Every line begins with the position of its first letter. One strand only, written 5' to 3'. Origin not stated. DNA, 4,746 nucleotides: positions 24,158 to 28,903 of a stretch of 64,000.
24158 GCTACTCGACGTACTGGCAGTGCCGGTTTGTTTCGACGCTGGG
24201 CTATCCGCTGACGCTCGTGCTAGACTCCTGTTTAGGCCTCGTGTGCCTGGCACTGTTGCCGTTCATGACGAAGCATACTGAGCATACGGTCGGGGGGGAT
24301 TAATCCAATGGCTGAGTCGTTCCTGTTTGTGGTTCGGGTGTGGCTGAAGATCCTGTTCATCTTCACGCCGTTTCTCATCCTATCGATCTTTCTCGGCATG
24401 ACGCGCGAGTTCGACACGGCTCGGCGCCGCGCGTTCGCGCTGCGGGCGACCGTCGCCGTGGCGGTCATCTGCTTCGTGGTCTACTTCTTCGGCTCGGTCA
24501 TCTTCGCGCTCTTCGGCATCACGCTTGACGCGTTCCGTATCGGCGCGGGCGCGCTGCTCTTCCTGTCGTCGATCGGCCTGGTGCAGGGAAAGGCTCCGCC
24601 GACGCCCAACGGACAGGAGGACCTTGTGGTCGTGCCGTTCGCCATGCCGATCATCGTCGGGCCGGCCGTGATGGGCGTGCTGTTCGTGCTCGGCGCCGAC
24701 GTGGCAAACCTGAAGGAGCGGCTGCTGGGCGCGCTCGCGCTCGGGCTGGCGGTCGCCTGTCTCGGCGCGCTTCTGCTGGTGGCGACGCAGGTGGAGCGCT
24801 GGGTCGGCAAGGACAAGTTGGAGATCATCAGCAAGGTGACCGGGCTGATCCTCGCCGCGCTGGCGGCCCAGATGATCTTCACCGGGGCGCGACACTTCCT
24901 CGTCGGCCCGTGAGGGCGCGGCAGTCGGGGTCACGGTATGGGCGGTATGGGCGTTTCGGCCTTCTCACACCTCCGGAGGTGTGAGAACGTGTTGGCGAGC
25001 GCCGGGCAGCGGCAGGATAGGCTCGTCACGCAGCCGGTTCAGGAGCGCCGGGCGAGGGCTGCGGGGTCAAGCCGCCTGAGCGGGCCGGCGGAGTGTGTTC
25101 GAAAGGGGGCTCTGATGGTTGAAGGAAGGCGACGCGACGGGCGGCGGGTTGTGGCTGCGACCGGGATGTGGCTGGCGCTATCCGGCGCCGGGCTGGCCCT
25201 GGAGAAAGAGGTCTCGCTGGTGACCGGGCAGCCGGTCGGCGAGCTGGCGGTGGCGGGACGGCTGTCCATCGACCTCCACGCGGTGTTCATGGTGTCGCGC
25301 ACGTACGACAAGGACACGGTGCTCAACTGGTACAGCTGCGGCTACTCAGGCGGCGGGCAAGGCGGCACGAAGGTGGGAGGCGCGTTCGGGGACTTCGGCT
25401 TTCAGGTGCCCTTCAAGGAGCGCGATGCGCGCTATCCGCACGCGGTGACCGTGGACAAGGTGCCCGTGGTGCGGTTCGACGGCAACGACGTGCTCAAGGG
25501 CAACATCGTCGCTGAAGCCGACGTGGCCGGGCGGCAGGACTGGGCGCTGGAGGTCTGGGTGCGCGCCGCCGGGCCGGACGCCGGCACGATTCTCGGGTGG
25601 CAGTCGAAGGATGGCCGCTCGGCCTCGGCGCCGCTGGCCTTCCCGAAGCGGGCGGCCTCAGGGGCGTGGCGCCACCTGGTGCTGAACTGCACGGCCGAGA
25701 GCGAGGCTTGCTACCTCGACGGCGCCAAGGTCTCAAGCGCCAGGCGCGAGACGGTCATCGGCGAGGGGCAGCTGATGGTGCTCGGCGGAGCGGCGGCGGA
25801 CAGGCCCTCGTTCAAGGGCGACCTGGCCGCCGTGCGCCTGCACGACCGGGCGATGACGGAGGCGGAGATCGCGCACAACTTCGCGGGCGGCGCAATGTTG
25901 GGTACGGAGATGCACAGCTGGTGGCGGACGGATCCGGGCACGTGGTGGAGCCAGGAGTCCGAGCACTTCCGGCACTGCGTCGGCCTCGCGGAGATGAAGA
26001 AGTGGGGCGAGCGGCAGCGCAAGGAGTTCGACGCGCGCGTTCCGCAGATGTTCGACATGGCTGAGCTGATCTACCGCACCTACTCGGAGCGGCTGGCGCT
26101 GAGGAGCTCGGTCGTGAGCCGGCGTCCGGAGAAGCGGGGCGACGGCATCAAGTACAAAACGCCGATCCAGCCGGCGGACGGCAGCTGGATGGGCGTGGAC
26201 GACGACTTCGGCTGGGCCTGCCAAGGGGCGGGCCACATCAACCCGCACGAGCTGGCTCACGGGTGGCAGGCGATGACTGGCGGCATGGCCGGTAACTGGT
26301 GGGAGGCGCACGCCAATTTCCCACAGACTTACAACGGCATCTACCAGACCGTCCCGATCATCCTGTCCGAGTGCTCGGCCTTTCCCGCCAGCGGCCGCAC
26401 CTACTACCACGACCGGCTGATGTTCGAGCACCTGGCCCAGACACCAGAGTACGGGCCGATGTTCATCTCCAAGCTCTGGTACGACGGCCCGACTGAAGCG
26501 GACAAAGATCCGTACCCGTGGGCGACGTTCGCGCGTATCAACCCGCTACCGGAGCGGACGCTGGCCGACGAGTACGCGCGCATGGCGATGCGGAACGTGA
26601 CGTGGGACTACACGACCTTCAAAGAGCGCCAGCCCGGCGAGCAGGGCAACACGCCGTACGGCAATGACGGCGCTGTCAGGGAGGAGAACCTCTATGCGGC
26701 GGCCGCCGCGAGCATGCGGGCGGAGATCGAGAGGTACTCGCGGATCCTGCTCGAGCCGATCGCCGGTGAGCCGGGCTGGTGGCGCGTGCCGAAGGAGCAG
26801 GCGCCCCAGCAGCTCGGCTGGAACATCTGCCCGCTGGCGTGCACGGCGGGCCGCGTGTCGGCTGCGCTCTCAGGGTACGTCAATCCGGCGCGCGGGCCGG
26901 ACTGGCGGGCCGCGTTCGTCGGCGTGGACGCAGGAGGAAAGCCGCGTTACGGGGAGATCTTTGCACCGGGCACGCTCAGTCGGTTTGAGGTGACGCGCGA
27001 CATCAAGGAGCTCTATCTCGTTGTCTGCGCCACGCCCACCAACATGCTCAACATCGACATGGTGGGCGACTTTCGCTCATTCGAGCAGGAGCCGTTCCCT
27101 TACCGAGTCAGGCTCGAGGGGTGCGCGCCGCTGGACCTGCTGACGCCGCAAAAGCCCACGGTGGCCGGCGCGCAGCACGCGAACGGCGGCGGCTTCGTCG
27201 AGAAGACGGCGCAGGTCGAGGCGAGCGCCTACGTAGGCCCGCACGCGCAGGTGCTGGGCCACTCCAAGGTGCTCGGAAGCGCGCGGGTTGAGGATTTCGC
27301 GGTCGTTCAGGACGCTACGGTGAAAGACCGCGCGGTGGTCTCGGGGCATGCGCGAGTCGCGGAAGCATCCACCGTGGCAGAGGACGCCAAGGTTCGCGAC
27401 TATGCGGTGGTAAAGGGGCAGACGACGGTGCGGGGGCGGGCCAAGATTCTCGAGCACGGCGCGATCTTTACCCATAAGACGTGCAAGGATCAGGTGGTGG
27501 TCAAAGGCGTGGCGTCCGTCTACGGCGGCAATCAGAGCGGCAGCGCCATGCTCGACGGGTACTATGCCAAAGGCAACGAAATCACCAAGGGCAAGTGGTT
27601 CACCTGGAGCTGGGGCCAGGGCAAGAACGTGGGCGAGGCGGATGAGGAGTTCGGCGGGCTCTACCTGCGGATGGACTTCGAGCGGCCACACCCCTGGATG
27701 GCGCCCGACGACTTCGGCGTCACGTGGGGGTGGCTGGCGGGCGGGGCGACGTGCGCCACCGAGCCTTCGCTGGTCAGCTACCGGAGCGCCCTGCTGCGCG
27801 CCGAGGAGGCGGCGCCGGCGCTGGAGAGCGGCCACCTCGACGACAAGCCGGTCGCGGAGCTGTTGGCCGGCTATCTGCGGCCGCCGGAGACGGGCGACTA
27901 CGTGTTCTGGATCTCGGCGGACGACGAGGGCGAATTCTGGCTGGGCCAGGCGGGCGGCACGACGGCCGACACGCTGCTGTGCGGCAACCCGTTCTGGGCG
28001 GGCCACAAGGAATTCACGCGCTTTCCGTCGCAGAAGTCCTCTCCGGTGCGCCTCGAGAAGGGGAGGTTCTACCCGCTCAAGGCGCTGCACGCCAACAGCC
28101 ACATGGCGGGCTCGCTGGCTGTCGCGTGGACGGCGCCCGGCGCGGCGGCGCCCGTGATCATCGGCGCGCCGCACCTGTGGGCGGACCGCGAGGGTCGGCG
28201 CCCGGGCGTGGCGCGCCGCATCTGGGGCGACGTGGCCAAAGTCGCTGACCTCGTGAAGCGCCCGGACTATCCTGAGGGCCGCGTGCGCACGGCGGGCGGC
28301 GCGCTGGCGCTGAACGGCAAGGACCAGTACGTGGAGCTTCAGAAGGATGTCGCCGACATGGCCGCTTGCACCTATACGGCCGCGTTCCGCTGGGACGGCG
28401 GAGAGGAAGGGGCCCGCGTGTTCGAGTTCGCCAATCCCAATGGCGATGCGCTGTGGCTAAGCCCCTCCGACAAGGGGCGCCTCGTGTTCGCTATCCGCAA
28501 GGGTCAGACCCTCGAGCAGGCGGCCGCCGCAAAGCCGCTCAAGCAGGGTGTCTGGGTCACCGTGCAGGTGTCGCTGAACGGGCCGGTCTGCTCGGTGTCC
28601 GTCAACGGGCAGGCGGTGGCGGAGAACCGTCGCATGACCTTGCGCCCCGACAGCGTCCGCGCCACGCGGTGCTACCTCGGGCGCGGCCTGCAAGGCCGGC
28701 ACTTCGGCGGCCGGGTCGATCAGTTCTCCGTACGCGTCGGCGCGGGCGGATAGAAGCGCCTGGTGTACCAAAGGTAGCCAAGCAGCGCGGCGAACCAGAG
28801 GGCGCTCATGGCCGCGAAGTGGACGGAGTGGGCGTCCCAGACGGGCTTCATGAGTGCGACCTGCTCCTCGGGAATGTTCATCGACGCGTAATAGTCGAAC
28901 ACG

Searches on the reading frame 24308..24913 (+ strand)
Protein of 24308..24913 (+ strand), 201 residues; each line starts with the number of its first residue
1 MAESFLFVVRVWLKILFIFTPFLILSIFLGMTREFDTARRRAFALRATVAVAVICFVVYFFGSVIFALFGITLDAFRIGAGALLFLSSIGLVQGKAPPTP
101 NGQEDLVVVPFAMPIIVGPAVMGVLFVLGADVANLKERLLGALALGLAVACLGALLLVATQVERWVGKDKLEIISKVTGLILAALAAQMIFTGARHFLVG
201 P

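Call 15: search_protein_families(library=pfam, proteins=[window:24308-24913:+], max_evalue=0.0001)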
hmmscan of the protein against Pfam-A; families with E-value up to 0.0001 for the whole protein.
window:24308-24913:+ (201 aa): 1 family
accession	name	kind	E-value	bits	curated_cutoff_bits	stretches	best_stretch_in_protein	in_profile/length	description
PF01914.23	MarC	-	2.3e-37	128.8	23.9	1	7-197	3-202/203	MarC family integral membrane protein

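Call 41: search_protein_families(library=ncbifam, proteins=[window:24308-24913:+], max_evalue=0.001)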
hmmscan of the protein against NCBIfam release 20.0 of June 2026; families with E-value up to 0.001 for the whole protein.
window:24308-24913:+ (201 aa): 4 families
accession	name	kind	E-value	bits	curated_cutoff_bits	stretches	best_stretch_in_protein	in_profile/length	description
TIGR00427.1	TIGR00427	subfamily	3.8e-31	108.4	99.2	1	5-193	4-200/201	NAAT family transporter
NF008320.0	PRK11111.1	equivalog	6.6e-25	87.7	216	1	8-197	11-209/215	YchE family NAAT transporter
NF008228.0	PRK10995.1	equivalog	4.3e-20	71.9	162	1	4-197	4-216/223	MarC family NAAT transporter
NF008010.0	PRK10739.1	equivalog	7.9e-19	68.4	215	1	14-198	10-195/197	YhgN family NAAT transporter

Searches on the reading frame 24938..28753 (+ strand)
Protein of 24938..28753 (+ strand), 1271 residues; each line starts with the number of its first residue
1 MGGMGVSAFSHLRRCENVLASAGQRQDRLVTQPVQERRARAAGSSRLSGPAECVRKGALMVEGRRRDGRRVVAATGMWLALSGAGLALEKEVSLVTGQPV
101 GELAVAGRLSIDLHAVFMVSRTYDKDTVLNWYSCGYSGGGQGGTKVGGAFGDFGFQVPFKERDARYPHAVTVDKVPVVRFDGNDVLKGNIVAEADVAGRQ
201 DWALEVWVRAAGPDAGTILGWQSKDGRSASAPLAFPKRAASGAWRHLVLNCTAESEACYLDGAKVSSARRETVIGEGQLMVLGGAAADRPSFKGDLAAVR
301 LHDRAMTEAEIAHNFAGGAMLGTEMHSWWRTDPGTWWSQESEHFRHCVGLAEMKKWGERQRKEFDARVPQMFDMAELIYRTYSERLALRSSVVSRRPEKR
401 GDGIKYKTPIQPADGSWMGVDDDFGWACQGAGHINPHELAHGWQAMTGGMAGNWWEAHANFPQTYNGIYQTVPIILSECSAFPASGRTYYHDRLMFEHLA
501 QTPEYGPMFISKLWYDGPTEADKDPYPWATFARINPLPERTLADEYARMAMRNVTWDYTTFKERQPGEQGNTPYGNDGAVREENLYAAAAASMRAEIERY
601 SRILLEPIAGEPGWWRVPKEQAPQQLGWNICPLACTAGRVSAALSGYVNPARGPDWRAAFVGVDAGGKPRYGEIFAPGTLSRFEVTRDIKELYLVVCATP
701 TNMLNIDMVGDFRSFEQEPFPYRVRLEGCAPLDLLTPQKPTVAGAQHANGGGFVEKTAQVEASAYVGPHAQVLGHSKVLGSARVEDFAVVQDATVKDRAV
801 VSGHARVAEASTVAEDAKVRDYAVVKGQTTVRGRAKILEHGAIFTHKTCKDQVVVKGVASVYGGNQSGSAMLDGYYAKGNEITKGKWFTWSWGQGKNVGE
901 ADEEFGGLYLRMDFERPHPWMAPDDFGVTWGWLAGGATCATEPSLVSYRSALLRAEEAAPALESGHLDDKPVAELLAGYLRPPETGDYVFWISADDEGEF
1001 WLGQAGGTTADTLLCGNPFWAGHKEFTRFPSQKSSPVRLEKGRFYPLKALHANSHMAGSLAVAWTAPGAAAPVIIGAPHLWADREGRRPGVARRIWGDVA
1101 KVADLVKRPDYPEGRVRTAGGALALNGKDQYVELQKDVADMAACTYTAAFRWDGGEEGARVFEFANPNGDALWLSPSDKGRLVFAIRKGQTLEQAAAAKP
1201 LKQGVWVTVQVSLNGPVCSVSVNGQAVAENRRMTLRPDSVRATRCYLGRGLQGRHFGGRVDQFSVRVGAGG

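Call 15: search_protein_families(library=pfam, proteins=[window:24938-28753:+], max_evalue=0.0001)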
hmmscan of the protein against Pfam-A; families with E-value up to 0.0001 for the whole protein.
window:24938-28753:+ (1271 aa): 4 families
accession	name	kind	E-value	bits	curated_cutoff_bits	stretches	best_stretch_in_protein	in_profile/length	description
PF19527.4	DUF6055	-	1.1e-36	127.2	27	1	426-731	123-415/417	Family of unknown function (DUF6055)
PF13385.13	Laminin_G_3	-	3.8e-24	86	27.6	2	203-312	45-151/151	Concanavalin A-like lectin/glucanases superfamily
PF07691.17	PA14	-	4.9e-09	36.6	24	1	978-1073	52-142/147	PA14 domain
PF10528.15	GLEYA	-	1.1e-08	35.7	26.2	1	976-1065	5-90/91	GLEYA domain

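Call 40: search_solved_structures(query=window:25115-28753:+, max_evalue=0.01)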
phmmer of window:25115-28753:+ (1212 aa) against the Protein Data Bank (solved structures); distinct sequences matched with E-value up to 0.01: 2.
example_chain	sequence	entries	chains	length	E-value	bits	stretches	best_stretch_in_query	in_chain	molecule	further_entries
4qvs_A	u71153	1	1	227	4.2e-08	34.4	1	1061-1191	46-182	S-layer domain-containing protein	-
6qdi_A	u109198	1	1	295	0.00015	22.6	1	915-1015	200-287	PA14 domain-containing protein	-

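Call 41: search_protein_families(library=ncbifam, proteins=[window:25115-28753:+], max_evalue=0.001)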
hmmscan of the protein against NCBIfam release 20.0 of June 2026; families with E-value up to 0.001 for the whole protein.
window:25115-28753:+ (1212 aa): 4 families
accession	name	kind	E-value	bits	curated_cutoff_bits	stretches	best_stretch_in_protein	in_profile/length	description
NF040510.1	avirulen_svx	equivalog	2.4e-49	168.5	625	1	377-778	130-556/601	Svx/AvrXca family virulence/avirulence protein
NF040481.1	YdcK_fam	equivalog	0.00014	20.9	350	1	692-788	44-142/326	YdcK family protein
NF010932.0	PRK14352.1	equivalog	0.00024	19.9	611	1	694-778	269-351/488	bifunctional UDP-N-acetylglucosamine diphosphorylase/glucosamine-1-phosphate N-acetyltransferase GlmU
NF052502.1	man1P_GTase_Rv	exception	0.00046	19.2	440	1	689-780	243-332/352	mannose-1-phosphate guanylyltransferase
